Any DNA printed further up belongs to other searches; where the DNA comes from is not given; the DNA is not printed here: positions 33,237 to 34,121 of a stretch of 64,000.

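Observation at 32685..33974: Unusual fusion of a histidine phosphatase domain to a NadR/AAA_28-like P-loop ATPase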

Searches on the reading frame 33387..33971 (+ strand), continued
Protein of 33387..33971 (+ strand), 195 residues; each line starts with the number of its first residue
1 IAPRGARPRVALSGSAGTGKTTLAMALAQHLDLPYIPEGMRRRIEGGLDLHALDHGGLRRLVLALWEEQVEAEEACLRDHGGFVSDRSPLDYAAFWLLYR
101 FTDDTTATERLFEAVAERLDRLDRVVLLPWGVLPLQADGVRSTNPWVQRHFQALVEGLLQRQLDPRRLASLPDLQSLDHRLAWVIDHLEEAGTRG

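Call 58: find_homologous_proteins(query=P0137, max_evalue=0.00001)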
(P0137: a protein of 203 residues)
Query P0137 (203 aa): 285 proteins with E <= 0.00001 among 1396 candidates; the best 120 are listed.
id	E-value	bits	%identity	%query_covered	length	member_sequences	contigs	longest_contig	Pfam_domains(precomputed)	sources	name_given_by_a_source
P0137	2.0e-130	450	100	100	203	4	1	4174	PF13521.13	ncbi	-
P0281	1.2e-103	363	82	100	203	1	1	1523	PF13521.13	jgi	jgi:nicotinamide riboside kinase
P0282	3.8e-103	361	83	97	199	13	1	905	PF13521.13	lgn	-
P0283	5.3e-102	357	81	98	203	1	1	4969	PF13521.13,PF13191.13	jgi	-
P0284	5.6e-102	357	83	97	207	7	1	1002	PF13521.13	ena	-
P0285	8.5e-101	353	82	97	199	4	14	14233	PF13521.13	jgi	jgi:nicotinamide riboside kinase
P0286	3.4e-100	351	80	100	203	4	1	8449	PF13521.13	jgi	-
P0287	1.9e-99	349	79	100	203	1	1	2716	PF13521.13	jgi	-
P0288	1.3e-74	268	67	92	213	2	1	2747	PF13521.13,PF01202.29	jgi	jgi:nicotinamide riboside kinase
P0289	4.6e-72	259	65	92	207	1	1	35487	PF13521.13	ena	-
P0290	2.4e-70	254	61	96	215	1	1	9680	PF13521.13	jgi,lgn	jgi:hypothetical protein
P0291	1.7e-69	251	65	92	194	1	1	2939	PF13521.13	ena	-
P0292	4.4e-69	250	64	91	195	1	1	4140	PF13521.13,PF13191.13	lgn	-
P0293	1.1e-68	248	61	98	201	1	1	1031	PF13521.13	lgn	-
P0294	1.1e-68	248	61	98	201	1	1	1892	PF13521.13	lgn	-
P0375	2.1e-47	179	45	92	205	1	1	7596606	PF13521.13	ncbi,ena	-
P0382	2.0e-46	176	51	87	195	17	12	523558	PF13521.13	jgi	jgi:nicotinamide riboside kinase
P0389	8.3e-45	170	47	91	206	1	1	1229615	PF13521.13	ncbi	-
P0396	4.4e-44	168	49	90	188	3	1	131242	PF13521.13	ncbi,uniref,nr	ncbi:AAA family ATPase [Oleisolibacter albus]|uniref:AAA family ATPase n=1 Tax=Oleisolibacter albus 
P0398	1.6e-43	166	50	87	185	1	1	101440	PF13521.13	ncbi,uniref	ncbi:AAA family ATPase [Azospirillum sp. A39]|uniref:AAA family ATPase n=1 Tax=Azospirillum sp. A39 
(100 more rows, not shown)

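Call 59: find_encoding_contigs(protein=P0396, flank=8000, max_places=1)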
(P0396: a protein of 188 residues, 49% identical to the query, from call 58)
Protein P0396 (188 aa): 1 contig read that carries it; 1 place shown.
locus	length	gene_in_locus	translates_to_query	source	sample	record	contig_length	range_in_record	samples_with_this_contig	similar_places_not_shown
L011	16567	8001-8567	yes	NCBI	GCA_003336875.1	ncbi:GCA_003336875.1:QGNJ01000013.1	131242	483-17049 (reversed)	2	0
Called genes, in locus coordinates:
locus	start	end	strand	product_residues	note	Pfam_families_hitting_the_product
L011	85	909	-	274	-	PF00535:Glycos_transf_2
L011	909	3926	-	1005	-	PF02563:Poly_export (weak), PF22461:SLBB_2 (faint), PF10531:SLBB (weak)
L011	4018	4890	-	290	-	PF00795:CN_hydrolase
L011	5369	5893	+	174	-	PF22381:Staph_reg_Sar_Rot (weak), PF01047:MarR, PF12802:MarR_2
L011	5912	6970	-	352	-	PF01032:FecCD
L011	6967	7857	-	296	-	PF01497:Peripla_BP_2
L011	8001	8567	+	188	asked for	PF13521:AAA_28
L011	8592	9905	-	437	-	-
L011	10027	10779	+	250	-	PF01895:PhoU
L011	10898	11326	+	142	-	-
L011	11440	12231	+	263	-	-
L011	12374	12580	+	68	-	-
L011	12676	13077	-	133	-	PF09361:Phasin_2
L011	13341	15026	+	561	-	PF07536:HWE_HK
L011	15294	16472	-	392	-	PF08032:SpoU_sub_bind, PF00588:SpoU_methylase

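Call 60: find_encoding_contigs(protein=P0375, flank=8000, max_places=1)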
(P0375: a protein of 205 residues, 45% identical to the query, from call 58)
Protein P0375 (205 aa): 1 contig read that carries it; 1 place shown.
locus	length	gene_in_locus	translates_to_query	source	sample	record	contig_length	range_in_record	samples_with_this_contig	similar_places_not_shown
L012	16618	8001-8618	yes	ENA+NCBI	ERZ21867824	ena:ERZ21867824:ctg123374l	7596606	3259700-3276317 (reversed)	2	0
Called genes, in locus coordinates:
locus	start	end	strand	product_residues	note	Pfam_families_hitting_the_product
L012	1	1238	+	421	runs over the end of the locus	PF01476:LysM, PF23473:LysM3_LYK4_5 (faint), PF01476:LysM, PF01551:Peptidase_M23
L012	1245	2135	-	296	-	PF00034:Cytochrom_C (faint)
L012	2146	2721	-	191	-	PF01322:Cytochrom_C_2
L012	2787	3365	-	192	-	PF01322:Cytochrom_C_2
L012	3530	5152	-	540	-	PF07969:Amidohydro_3, PF01979:Amidohydro_1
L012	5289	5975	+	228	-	PF00857:Isochorismatase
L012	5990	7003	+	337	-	PF02274:ADI (faint), PF19420:DDAH_eukar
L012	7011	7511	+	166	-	PF13302:Acetyltransf_3, PF13420:Acetyltransf_4, PF00583:Acetyltransf_1, PF13673:Acetyltransf_10 (weak), PF13508:Acetyltransf_7, PF08445:FR47 (weak)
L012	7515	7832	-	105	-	PF13467:RHH_4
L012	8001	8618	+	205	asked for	PF13521:AAA_28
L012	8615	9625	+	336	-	PF21973:DUF6925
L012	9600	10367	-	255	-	PF00005:ABC_tran, PF13304:AAA_21 (faint)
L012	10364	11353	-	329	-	PF01032:FecCD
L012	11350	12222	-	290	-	PF01497:Peripla_BP_2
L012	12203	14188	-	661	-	PF07715:Plug, PF00593:TonB_dep_Rec_b-barrel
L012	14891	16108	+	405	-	PF00999:Na_H_Exchanger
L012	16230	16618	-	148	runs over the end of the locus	PF01243:PNPOx_N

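Call 61: find_encoding_contigs(protein=P0382, flank=8000, max_places=2)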
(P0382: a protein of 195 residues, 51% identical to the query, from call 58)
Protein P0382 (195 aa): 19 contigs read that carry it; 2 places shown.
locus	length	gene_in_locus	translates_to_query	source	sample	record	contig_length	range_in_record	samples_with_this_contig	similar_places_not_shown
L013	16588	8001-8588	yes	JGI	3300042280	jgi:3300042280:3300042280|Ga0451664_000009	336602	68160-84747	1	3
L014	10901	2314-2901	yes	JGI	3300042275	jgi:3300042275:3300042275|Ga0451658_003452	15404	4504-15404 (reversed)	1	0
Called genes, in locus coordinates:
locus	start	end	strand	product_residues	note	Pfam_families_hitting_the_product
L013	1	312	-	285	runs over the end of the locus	PF08827:DUF1805 (faint)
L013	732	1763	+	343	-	PF13292:DXP_synthase_N, PF00676:E1_dh, PF02775:TPP_enzyme_C (weak)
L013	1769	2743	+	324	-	PF02779:Transket_pyr, PF02780:Transketolase_C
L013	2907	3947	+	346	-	PF03480:DctP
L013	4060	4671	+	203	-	PF04290:DctQ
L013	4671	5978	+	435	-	PF06808:DctM, PF03606:DcuC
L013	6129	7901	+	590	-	PF02776:TPP_enzyme_N, PF00205:TPP_enzyme_M, PF02775:TPP_enzyme_C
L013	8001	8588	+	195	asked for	PF13521:AAA_28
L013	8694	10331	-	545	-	PF00009:GTP_EFTU, PF01926:MMR_HSR1 (weak), PF22042:EF-G_D2, PF03144:GTP_EFTU_D2, PF16658:RF3_C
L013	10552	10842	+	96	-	PF04014:MazE_antitoxin (weak)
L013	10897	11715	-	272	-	PF20408:Abhydrolase_11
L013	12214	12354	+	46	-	-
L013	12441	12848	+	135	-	PF10387:DUF2442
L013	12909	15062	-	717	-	PF00141:peroxidase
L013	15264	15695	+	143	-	PF02657:SufE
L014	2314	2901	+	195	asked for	PF13521:AAA_28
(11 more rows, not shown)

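Call 64: find_encoding_contigs(protein=P0398, flank=8000, max_places=1)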
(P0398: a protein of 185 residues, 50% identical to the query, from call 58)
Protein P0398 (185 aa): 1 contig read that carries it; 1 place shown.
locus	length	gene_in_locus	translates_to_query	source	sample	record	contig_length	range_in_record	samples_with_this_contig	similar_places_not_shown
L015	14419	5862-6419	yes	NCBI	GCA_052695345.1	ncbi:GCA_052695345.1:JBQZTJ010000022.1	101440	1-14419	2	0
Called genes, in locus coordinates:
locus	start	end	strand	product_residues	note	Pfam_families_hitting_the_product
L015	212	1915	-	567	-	PF00672:HAMP, PF00015:MCPsignal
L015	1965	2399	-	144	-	PF17200:sCache_2, PF08269:dCache_2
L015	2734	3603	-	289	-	PF03544:TonB_C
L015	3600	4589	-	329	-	PF01032:FecCD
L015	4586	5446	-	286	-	PF01497:Peripla_BP_2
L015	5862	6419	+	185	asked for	PF13521:AAA_28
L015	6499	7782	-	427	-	-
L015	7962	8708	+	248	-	PF01895:PhoU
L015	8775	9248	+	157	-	-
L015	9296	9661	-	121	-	-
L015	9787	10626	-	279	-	PF02749:QRPTase_N, PF01729:QRPTase_C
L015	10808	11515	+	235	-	PF00027:cNMP_binding, PF13545:HTH_Crp_2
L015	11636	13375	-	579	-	PF00005:ABC_tran, PF13304:AAA_21 (weak)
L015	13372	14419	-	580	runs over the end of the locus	PF00664:ABC_membrane, PF00005:ABC_tran, PF02463:SMC_N (faint), PF13304:AAA_21 (faint)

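Call 65: find_encoding_contigs(protein=P0389, flank=8000, max_places=1)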
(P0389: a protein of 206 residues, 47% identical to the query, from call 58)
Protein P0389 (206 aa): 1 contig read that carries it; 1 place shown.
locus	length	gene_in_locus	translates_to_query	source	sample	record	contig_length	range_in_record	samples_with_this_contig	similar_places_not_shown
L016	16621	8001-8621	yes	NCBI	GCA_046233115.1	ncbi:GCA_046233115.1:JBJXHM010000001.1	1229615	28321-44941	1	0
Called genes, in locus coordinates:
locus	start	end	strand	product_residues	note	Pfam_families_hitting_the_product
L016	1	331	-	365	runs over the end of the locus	PF01042:Ribonuc_L-PSP (weak)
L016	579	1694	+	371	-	PF01547:SBP_bac_1, PF13416:SBP_bac_8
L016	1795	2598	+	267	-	PF00528:BPD_transp_1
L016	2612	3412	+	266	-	PF00528:BPD_transp_1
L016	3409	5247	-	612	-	PF01926:MMR_HSR1, PF02421:FeoB_N, PF07670:Gate, PF07664:FeoB_C, PF07670:Gate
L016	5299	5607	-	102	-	PF04023:FeoA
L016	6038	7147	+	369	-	PF02746:MR_MLE_N, PF13378:MR_MLE_C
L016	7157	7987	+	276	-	PF04909:Amidohydro_2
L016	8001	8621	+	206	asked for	PF13521:AAA_28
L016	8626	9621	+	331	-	PF21973:DUF6925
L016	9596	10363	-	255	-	PF00005:ABC_tran, PF13304:AAA_21 (faint)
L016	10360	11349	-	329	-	PF01032:FecCD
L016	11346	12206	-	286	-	PF01497:Peripla_BP_2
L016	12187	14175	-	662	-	PF07715:Plug, PF00593:TonB_dep_Rec_b-barrel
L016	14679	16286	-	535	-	PF00884:Sulfatase, PF14707:Sulfatase_C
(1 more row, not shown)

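Call 72: find_related_loci(query=A4, collection=metagenome_contigs, flank=10000)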
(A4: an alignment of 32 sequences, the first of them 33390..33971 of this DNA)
Query A4 (194 aa) in metagenome_contigs; peptide patterns used: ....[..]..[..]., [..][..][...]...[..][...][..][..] (x = any residue, [..] = any of these).
600 stretches matched a pattern (row limit reached: there are more); 61 encode a relative of the query (tblastn E <= 1e-3); 61 distinct loci.
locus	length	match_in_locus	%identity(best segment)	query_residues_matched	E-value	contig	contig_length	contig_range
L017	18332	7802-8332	66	7-183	1e-68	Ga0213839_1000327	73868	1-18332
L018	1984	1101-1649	63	4-185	7e-67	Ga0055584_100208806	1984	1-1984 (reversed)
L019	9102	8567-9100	58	7-184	1e-60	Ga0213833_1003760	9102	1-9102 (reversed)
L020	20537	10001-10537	54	8-187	4e-57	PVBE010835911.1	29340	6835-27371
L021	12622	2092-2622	59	8-183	1e-56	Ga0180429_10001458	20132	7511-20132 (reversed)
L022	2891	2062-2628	49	2-192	1e-49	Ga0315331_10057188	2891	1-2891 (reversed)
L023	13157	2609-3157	51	1-187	4e-47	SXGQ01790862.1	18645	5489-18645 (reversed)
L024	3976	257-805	32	4-189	2e-22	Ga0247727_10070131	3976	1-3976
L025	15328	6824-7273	39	8-158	4e-21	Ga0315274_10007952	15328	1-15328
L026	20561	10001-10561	32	2-183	6e-20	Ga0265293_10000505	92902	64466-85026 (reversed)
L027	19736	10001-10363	34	8-129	2e-11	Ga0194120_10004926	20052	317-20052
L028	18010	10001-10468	29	7-165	1e-10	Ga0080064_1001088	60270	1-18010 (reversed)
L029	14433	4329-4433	57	1-35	1e-6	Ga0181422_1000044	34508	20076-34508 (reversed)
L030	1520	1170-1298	47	4-48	2e-6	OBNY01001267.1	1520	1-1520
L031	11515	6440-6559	48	7-48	5e-6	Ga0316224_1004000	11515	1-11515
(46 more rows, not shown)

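Call 75: search_protein_families(library=pfam, proteins=[L025:3-2378:+, L025:2383-2775:+, L025:2775-4487:+, L025:4500-5546:+, L025:5527-6771:+, L025:6821-7372:+, L025:7399-8700:+, L025:8713-9861:+, L025:9897-10469:+, L025:10418-11317:+], max_evalue=0.00001)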
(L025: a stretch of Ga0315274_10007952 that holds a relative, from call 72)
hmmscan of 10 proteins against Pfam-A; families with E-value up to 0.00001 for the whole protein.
L025:3-2378:+ (792 aa): 4 families
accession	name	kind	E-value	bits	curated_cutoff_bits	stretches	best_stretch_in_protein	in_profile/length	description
PF02369.22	Big_1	-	1.1e-28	99.6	34.9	2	69-145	19-86/93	Bacterial Ig-like domain (group 1)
PF09134.16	Invasin_D3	-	1.7e-12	48.1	33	0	398-466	26-87/98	Invasin, domain 3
PF13860.13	FlgD_ig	-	4.4e-11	43.1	27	1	722-776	18-72/79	FlgD Ig-like domain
PF00404.24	Dockerin_1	-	1.7e-10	41.4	22.9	1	480-535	2-57/57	Dockerin type I domain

L025:2383-2775:+ (131 aa): 0 families

L025:2775-4487:+ (571 aa): 1 family
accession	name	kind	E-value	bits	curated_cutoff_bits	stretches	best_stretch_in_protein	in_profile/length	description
PF13289.12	SIR2_2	-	6.9e-21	75.3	24.5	1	114-252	3-138/141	SIR2-like domain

L025:4500-5546:+ (349 aa): 1 family
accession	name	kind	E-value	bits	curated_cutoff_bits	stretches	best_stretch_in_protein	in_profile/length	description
PF04055.27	Radical_SAM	-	1.6e-13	51.6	29.5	1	19-156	4-143/166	Radical SAM superfamily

L025:5527-6771:+ (415 aa): 1 family
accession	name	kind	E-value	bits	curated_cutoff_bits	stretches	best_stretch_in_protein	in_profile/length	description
PF01909.29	NTP_transf_2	-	9.6e-06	26.4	21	0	27-93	2-65/93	Nucleotidyltransferase domain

L025:6821-7372:+ (184 aa): 1 family
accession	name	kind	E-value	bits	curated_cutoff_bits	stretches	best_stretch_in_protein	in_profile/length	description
PF13521.12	AAA_28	-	5.6e-22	79.1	27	1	2-169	1-164/164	AAA domain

L025:7399-8700:+ (434 aa): 2 families
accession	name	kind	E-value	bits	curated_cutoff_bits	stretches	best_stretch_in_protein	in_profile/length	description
PF01979.26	Amidohydro_1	-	2.8e-34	119.3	25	1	60-399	1-344/345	Amidohydrolase family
PF07969.17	Amidohydro_3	-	3.4e-16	60.2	29.7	1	186-400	264-471/472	Amidohydrolase family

L025:8713-9861:+ (383 aa): 0 families

L025:9897-10469:+ (191 aa): 2 families
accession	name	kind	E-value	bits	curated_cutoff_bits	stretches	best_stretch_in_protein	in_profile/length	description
PF10996.14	Beta-Casp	-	2.4e-33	115.7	27.7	1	1-103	24-120/120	Beta-Casp domain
PF07521.17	RMMBL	-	4.2e-10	39.9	21.6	1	118-181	3-63/63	Zn-dependent metallo-hydrolase RNA specificity domain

L025:10418-11317:+ (300 aa): 6 families
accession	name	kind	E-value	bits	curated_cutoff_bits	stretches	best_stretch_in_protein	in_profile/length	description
PF01370.27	Epimerase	-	5.5e-30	105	20.9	1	20-231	1-228/240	NAD dependent epimerase/dehydratase family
PF16363.11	GDP_Man_Dehyd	-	7.2e-19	68.9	27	1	21-180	1-177/332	GDP-mannose 4,6 dehydratase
PF01073.25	3Beta_HSD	-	3.3e-15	56.3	22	1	21-196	1-191/280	3-beta hydroxysteroid dehydrogenase/isomerase family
PF07993.18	NAD_binding_4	-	1.1e-10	41.5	20.1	1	72-187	85-208/258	Male sterility protein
PF04321.23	RmlD_sub_bind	-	1.5e-06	27.9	27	1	18-167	1-136/287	RmlD substrate binding domain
PF02719.21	Polysacc_synt_2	-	4.2e-06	26.6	20.2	0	63-125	63-129/293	Polysaccharide biosynthesis protein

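Call 78: search_protein_families(library=pfam, proteins=[L020:630-2756:+, L020:2756-3826:+, L020:3826-5436:+, L020:5436-5933:+, L020:5666-6862:-, L020:6124-8487:+, L020:7905-9287:+, L020:8624-10546:+, L020:10586-11275:+, L020:12197-13777:+], max_evalue=0.00001)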
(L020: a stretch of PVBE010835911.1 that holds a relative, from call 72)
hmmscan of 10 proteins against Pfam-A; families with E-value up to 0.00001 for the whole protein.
L020:630-2756:+ (709 aa): 2 families
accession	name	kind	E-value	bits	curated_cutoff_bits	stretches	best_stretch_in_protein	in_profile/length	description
PF00593.30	TonB_dep_Rec_b-barrel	-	2.1e-28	100.8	27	1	450-663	218-436/436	TonB dependent receptor-like, beta-barrel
PF07715.20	Plug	-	7.7e-14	52.5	23.9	1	67-167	5-106/107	TonB-dependent Receptor Plug Domain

L020:2756-3826:+ (357 aa): 0 families

L020:3826-5436:+ (537 aa): 5 families
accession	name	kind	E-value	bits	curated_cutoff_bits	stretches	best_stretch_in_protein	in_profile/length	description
PF23414.1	Beta-prop_EML_2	-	2.4e-08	34.1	90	1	118-188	41-111/266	Echinoderm microtubule-associated protein second beta-propeller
PF25174.1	Beta-prop_THOC3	-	2.6e-08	33.7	305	1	116-199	88-168/272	THOC3 beta-propeller domain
PF13570.13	Beta-prop_ACSF4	-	2e-06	27.9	133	1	121-210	54-141/329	Beta-alanine-activating enzyme, beta-propeller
PF24807.1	WD40_CDC20-Fz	-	4.8e-06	26.5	200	1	96-189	30-122/292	CDC20/Fizzy WD40 domain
PF00400.38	WD40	-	8.3e-06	26.6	27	0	120-140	15-35/39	WD domain, G-beta repeat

L020:5436-5933:+ (166 aa): 0 families

L020:5666-6862:- (399 aa): 0 families

L020:6124-8487:+ (788 aa): 7 families
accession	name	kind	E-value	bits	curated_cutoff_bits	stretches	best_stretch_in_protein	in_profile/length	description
PF00005.33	ABC_tran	-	5.6e-46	157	25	2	373-522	3-137/137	ABC transporter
PF13401.12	AAA_22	-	2.9e-11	44.2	27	0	617-696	9-92/130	AAA domain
PF13191.12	AAA_16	-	4.5e-10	40.7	32.6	0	380-547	23-165/167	AAA ATPase domain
PF13304.12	AAA_21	-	4.5e-09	37.2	27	0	617-633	3-19/304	AAA domain, putative AbiEii toxin, Type IV TA system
PF13555.12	AAA_29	-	9.7e-09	35.3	27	0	375-398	16-39/61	P-loop containing region of AAA domain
PF13476.12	AAA_23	-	1.6e-06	29.3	27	0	382-398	20-36/201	AAA domain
PF13481.12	AAA_25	-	7.8e-06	26.1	27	0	611-729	31-150/195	AAA domain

L020:7905-9287:+ (461 aa): 1 family
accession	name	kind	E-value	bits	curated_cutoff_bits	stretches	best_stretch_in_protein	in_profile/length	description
PF02361.21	CbiQ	-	3.8e-19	69.6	25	1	197-400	9-210/216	Cobalt transport protein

L020:8624-10546:+ (641 aa): 2 families
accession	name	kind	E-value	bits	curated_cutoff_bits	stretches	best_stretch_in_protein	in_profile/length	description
PF00300.27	His_Phos_1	-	1.1e-41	143.1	21.7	1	242-435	1-192/194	Histidine phosphatase superfamily (branch 1)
PF13521.12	AAA_28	-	3.1e-13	50.7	27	1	460-610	1-147/164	AAA domain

L020:10586-11275:+ (230 aa): 0 families

L020:12197-13777:+ (527 aa): 1 family
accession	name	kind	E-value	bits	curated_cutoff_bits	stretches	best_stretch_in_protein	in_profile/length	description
PF08309.17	LVIVD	-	4.4e-08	32.8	20.2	0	236-272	3-40/42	LVIVD repeat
